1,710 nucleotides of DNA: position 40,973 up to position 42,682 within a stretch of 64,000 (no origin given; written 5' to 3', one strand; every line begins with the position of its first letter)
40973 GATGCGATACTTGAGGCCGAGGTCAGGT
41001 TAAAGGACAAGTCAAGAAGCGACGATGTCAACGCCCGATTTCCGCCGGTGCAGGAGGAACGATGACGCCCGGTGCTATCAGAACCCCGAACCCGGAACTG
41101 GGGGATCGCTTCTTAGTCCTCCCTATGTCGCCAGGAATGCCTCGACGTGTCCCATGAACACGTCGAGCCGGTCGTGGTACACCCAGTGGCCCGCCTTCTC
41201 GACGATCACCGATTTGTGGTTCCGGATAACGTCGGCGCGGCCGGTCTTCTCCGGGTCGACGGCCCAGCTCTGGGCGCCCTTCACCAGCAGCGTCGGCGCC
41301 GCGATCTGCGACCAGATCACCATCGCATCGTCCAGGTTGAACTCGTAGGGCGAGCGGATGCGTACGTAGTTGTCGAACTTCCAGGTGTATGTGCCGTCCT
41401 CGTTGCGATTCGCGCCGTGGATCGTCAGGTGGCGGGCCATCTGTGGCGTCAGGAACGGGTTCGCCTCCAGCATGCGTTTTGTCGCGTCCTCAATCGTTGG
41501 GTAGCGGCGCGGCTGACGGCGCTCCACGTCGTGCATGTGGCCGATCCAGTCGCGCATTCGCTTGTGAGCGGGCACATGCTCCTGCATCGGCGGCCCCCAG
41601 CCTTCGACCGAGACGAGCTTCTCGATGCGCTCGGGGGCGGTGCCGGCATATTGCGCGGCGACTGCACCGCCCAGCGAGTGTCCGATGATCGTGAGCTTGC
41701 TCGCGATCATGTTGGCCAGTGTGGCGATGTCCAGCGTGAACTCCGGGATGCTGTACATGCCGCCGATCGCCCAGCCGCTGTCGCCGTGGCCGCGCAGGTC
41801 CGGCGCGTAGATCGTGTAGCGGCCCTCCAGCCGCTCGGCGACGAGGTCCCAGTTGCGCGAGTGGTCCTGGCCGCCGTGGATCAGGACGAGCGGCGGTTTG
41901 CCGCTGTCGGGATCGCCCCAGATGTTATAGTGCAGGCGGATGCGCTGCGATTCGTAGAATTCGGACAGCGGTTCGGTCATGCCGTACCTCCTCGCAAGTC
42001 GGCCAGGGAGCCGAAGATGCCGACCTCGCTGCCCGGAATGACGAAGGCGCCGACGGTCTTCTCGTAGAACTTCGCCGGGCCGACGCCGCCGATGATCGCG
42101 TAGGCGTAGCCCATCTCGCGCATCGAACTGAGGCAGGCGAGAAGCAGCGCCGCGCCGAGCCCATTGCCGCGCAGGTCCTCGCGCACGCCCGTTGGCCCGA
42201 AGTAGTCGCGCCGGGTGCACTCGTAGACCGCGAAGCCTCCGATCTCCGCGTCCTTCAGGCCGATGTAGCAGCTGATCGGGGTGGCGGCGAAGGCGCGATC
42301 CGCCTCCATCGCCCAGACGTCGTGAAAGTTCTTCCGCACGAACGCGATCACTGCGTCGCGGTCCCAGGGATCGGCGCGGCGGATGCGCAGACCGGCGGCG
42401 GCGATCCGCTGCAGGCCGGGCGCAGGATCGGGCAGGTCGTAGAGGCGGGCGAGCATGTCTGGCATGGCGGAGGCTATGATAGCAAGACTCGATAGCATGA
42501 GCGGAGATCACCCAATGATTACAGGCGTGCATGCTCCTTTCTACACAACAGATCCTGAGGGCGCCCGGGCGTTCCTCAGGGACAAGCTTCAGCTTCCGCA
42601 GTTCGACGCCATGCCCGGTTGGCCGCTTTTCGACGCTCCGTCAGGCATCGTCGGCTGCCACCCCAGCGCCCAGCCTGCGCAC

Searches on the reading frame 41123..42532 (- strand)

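Call 95: search_protein_families(library=pfam, proteins=[window:41123-42532:-], max_evalue=0.00001)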
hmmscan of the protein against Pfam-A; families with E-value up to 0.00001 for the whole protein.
window:41123-42532:- (469 aa): 3 families
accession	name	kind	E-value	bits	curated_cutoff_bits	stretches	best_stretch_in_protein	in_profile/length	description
PF00561.26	Abhydrolase_1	-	1.4e-25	90.8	25.8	1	213-455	1-244/245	alpha/beta hydrolase fold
PF12697.13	Abhydrolase_6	-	3.3e-20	74.1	26.3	1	215-455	1-211/217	Alpha/beta hydrolase family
PF12146.15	Hydrolase_4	-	1.7e-16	60.7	27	1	215-310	7-108/239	Serine aminopeptidase, S33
